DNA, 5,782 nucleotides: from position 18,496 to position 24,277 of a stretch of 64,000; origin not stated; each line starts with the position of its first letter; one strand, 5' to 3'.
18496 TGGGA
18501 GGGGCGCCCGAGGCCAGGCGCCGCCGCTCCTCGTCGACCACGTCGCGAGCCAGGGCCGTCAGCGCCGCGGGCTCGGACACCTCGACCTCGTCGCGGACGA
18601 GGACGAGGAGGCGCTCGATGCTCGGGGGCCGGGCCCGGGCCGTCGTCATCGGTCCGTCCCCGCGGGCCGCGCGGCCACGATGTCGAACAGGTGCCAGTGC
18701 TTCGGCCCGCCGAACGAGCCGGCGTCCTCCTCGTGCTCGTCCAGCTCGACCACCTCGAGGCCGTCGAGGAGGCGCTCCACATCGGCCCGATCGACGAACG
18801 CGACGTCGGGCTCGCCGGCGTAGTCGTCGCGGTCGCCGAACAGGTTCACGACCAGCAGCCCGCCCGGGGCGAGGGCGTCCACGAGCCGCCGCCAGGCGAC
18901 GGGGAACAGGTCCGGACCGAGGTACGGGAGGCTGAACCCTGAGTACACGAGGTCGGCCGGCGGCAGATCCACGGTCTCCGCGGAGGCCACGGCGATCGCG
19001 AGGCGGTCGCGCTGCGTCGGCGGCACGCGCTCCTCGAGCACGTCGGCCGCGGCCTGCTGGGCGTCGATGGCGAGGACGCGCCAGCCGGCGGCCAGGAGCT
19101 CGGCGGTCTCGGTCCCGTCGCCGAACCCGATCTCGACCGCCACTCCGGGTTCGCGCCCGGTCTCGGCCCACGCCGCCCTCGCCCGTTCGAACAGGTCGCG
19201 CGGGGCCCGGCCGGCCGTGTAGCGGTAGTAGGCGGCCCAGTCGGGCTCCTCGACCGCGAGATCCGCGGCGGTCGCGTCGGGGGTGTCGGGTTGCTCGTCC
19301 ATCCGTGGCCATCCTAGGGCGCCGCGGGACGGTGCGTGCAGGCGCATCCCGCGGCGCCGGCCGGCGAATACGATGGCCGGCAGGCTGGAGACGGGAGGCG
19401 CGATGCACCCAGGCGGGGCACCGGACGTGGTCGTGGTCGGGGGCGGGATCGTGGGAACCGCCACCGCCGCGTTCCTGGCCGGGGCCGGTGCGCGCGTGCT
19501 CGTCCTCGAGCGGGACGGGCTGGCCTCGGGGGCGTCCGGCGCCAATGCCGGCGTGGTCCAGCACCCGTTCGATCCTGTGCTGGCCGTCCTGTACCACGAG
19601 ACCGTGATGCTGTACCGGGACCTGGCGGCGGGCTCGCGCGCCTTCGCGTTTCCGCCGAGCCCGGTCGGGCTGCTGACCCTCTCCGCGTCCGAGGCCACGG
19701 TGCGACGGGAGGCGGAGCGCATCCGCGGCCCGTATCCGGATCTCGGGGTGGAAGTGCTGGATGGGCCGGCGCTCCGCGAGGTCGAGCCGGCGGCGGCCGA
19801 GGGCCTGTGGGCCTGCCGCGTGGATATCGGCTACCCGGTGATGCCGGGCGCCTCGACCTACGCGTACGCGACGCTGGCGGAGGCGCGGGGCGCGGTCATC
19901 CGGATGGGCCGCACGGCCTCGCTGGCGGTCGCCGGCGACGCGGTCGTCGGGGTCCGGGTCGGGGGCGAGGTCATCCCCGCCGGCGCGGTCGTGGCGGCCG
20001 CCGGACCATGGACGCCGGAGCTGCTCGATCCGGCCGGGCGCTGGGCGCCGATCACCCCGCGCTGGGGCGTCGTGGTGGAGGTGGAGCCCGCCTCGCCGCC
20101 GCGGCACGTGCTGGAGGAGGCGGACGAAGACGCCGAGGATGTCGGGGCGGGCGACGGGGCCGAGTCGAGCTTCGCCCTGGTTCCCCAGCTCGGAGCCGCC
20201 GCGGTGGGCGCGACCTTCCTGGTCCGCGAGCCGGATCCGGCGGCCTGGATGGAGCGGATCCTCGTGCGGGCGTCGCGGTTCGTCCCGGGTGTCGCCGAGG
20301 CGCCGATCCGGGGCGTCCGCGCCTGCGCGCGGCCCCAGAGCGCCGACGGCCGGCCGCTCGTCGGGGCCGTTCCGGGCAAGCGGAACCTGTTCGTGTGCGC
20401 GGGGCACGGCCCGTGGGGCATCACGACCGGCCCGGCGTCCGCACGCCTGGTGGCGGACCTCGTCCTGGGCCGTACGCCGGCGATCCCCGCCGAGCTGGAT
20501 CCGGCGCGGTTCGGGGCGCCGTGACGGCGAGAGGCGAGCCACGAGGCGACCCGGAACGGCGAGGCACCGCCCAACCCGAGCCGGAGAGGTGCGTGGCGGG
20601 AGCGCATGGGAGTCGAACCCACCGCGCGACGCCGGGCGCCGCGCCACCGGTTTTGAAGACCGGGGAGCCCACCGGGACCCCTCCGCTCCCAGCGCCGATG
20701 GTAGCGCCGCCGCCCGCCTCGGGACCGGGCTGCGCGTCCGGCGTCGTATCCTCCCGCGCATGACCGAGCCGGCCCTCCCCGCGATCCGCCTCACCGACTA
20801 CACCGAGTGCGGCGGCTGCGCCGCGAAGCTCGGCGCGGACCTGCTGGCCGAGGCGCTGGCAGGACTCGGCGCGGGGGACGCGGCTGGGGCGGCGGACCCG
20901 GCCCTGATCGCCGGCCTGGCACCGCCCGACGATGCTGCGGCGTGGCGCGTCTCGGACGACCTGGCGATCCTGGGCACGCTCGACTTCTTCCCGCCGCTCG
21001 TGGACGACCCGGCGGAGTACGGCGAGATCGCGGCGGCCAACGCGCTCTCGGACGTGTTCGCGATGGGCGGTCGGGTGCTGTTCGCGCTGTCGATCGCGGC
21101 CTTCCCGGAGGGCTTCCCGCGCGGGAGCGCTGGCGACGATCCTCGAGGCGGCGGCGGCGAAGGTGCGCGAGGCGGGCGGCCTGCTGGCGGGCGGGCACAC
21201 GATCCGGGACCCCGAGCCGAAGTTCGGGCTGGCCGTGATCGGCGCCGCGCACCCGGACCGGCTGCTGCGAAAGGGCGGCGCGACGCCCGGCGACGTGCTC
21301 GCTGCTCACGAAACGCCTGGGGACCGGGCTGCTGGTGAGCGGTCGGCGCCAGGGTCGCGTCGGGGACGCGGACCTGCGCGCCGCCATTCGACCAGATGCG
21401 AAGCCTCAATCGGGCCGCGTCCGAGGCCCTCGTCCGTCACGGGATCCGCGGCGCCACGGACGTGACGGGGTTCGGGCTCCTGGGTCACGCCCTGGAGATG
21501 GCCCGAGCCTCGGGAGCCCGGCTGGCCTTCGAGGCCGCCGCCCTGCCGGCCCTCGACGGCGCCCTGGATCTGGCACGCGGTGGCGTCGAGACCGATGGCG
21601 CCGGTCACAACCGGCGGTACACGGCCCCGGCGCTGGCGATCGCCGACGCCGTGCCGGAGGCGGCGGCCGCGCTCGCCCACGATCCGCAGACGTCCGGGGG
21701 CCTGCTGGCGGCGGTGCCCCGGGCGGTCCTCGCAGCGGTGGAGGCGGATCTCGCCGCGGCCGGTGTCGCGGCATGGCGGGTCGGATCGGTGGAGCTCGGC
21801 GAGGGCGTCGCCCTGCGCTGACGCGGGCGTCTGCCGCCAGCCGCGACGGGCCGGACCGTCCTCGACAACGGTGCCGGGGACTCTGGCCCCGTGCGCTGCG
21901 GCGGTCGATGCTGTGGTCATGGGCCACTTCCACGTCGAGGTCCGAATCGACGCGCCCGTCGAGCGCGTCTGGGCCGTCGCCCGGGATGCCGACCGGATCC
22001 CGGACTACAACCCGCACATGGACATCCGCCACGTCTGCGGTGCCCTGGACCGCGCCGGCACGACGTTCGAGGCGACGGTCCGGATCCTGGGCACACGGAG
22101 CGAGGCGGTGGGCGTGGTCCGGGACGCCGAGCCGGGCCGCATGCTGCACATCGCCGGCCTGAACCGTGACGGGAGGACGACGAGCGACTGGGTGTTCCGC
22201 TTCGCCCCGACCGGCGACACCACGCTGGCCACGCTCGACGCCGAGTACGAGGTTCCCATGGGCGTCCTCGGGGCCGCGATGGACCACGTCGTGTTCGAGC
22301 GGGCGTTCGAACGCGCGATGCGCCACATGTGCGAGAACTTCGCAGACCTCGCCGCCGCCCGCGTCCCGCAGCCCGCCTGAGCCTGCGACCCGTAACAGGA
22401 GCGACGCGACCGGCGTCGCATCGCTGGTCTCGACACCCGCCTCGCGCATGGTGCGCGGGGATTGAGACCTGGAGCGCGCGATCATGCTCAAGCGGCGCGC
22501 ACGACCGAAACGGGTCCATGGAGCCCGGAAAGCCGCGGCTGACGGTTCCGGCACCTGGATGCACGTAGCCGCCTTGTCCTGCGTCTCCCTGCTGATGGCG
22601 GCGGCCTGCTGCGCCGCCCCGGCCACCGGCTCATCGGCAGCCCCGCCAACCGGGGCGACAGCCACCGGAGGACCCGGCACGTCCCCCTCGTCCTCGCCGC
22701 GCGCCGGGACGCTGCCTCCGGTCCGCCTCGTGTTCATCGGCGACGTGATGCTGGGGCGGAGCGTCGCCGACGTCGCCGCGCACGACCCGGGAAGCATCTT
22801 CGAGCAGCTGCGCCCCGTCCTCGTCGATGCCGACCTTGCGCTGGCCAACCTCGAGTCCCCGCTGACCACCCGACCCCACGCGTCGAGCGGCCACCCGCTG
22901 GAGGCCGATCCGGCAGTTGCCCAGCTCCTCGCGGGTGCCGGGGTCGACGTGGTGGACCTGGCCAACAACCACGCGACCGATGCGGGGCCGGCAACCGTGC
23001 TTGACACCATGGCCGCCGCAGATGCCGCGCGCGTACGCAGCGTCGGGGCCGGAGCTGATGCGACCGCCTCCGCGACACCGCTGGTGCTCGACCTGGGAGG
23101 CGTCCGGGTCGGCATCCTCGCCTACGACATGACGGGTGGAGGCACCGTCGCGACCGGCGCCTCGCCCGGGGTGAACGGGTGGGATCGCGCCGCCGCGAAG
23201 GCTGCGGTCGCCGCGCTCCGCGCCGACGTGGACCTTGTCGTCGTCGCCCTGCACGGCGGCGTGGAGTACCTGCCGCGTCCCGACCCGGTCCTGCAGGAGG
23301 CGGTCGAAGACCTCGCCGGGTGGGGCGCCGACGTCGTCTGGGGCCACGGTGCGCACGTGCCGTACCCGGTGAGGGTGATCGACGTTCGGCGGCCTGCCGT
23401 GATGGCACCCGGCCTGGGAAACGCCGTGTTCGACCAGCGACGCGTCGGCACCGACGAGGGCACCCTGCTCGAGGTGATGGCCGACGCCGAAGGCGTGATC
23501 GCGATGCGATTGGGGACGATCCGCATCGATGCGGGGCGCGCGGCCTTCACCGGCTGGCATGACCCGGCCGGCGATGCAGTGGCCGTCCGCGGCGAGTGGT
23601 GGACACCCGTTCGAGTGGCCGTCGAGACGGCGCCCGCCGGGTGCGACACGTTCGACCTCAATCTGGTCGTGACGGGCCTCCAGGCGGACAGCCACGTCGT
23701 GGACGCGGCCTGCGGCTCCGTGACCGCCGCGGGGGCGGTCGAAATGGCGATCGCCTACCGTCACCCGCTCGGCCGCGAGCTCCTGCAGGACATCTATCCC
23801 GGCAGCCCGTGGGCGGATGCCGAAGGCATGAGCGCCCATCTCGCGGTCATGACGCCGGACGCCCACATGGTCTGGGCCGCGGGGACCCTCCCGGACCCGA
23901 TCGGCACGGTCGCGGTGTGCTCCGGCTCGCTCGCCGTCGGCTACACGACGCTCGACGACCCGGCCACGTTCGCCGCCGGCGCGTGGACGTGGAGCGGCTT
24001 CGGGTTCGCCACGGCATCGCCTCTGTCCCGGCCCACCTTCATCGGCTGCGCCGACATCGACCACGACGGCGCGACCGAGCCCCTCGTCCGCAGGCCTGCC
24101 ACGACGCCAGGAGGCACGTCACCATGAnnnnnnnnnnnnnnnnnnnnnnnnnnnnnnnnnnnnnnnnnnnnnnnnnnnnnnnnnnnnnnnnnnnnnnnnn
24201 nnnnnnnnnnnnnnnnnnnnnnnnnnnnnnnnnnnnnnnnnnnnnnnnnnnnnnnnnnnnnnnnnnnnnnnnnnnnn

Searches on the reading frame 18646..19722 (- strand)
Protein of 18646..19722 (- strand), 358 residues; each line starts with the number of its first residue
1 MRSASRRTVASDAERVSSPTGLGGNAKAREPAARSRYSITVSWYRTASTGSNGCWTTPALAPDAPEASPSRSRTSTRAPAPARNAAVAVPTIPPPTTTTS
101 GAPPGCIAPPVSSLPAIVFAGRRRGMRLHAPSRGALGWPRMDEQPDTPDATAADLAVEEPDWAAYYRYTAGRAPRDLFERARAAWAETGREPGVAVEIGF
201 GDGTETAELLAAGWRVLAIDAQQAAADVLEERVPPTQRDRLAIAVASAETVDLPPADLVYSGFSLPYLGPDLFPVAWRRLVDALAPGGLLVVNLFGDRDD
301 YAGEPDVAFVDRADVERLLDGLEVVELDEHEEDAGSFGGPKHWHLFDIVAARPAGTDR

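Call 63: search_protein_families(library=pfam, proteins=[window:18646-19722:-], max_evalue=0.0001)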
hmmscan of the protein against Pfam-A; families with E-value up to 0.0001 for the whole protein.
window:18646-19722:- (358 aa): 3 families
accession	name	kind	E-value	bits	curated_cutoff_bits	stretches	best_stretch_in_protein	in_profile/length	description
PF08242.18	Methyltransf_12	-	1.1e-08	36.1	30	1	196-290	1-98/98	Methyltransferase domain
PF08241.18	Methyltransf_11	-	5.1e-08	33.9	21.2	1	196-292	1-95/95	Methyltransferase domain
PF13649.12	Methyltransf_25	-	7.6e-08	33.4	27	1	196-288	2-97/97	Methyltransferase domain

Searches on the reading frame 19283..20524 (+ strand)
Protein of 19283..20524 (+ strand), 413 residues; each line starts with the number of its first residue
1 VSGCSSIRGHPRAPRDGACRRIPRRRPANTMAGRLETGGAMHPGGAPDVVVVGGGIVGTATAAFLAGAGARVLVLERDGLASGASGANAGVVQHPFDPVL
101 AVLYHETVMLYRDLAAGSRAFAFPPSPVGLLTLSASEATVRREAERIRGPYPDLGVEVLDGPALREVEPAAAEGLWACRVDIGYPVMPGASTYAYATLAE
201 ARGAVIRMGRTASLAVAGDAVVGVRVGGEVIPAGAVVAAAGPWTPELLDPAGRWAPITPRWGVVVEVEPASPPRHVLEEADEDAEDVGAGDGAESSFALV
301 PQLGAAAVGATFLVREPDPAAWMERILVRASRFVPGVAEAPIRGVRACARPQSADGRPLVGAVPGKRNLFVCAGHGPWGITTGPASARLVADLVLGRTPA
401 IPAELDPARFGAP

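Call 63: search_protein_families(library=pfam, proteins=[window:19283-20524:+], max_evalue=0.0001)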
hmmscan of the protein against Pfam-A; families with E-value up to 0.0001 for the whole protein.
window:19283-20524:+ (413 aa): 3 families
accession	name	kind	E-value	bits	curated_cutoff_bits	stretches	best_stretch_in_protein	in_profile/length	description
PF01266.30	DAO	-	4.7e-49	168.2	27.9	1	48-393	1-353/353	FAD dependent oxidoreductase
PF00890.30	FAD_binding_2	-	3.4e-05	23.6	20.4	1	48-97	1-50/414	FAD binding domain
PF13450.12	NAD_binding_8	-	5.9e-05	23.7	21.9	0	51-83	1-33/68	NAD(P)-binding Rossmann-like domain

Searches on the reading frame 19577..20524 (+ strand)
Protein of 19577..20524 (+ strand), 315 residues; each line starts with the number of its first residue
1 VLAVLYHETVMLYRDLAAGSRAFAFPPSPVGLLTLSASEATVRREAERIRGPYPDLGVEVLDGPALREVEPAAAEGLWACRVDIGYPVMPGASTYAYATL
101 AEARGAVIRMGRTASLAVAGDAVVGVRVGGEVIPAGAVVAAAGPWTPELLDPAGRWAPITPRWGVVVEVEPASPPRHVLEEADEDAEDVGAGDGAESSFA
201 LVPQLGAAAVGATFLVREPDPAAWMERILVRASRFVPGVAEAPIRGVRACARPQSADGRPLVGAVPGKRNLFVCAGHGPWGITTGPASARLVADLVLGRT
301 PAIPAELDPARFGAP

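Call 9: search_protein_families(library=pfam, proteins=[window:19577-20524:+])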
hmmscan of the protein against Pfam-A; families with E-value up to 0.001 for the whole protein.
window:19577-20524:+ (315 aa): 1 family
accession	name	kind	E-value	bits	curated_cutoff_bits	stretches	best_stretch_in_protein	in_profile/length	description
PF01266.30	DAO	-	1.1e-30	107.8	27.9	1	4-295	62-353/353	FAD dependent oxidoreductase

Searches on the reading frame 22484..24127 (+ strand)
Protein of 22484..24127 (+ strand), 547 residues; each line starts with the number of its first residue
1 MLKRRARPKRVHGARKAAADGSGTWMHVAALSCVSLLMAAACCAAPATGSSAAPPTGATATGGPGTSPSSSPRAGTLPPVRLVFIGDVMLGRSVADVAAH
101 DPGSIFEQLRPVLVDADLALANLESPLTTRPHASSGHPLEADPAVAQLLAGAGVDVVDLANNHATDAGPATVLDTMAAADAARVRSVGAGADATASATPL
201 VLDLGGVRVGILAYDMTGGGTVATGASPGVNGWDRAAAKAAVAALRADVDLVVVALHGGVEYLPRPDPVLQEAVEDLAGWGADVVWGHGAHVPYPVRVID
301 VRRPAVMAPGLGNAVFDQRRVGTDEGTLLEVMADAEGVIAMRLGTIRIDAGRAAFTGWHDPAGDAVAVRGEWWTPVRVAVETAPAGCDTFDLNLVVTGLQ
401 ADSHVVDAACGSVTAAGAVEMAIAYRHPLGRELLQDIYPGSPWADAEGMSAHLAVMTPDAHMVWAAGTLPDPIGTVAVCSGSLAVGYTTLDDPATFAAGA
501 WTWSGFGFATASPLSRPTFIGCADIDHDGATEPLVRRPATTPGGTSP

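Call 9: search_protein_families(library=pfam, proteins=[window:22484-24127:+])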
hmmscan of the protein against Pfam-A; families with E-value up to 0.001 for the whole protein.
window:22484-24127:+ (547 aa): 1 family
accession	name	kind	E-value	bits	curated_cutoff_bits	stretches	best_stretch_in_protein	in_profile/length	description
PF09587.15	PGA_cap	-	6.3e-54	183.6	27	1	82-318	2-255/255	Bacterial capsule synthesis protein PGA_cap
